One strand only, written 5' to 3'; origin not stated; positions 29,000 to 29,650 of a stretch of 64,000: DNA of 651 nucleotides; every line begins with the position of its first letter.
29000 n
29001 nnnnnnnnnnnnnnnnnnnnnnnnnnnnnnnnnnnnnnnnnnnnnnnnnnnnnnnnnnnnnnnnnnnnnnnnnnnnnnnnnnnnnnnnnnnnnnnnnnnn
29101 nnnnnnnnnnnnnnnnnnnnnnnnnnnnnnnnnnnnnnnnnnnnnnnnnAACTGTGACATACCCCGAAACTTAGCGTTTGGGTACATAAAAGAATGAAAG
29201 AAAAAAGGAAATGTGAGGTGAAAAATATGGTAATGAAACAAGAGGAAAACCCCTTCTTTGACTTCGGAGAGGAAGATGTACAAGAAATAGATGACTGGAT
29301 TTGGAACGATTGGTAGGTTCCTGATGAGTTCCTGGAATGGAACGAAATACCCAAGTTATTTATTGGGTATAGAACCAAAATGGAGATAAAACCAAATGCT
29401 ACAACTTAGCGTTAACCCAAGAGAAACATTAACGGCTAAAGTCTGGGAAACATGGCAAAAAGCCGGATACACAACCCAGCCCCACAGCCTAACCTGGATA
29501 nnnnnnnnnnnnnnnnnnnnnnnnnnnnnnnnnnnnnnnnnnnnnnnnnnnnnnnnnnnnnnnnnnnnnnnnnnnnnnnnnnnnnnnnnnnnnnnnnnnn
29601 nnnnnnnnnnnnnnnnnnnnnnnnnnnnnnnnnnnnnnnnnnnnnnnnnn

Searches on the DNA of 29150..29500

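Call 76: search_rna_families(source=window, start=29150, end=29500, threshold=evalue, max_evalue=1, show_alignments=2)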
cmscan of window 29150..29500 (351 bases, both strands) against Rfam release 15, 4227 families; matches with E-value up to 1: 3.
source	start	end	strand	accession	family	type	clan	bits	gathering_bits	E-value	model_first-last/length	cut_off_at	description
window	29296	29353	+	RF00008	Hammerhead_3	Gene; ribozyme;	CL00010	27.9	48.5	0.0005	1-54/54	no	Hammerhead ribozyme (type III)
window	29266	29326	+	RF01306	sR52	Gene; snRNA; snoRNA; CD-box;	-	16.4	50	0.36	1-60/60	no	Small nucleolar RNA sR52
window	29239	29309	+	RF02160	PART1_2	Gene; lncRNA;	-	12.8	55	0.54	172-249/249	no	Prostate androgen-regulated transcript 1 conserved region 2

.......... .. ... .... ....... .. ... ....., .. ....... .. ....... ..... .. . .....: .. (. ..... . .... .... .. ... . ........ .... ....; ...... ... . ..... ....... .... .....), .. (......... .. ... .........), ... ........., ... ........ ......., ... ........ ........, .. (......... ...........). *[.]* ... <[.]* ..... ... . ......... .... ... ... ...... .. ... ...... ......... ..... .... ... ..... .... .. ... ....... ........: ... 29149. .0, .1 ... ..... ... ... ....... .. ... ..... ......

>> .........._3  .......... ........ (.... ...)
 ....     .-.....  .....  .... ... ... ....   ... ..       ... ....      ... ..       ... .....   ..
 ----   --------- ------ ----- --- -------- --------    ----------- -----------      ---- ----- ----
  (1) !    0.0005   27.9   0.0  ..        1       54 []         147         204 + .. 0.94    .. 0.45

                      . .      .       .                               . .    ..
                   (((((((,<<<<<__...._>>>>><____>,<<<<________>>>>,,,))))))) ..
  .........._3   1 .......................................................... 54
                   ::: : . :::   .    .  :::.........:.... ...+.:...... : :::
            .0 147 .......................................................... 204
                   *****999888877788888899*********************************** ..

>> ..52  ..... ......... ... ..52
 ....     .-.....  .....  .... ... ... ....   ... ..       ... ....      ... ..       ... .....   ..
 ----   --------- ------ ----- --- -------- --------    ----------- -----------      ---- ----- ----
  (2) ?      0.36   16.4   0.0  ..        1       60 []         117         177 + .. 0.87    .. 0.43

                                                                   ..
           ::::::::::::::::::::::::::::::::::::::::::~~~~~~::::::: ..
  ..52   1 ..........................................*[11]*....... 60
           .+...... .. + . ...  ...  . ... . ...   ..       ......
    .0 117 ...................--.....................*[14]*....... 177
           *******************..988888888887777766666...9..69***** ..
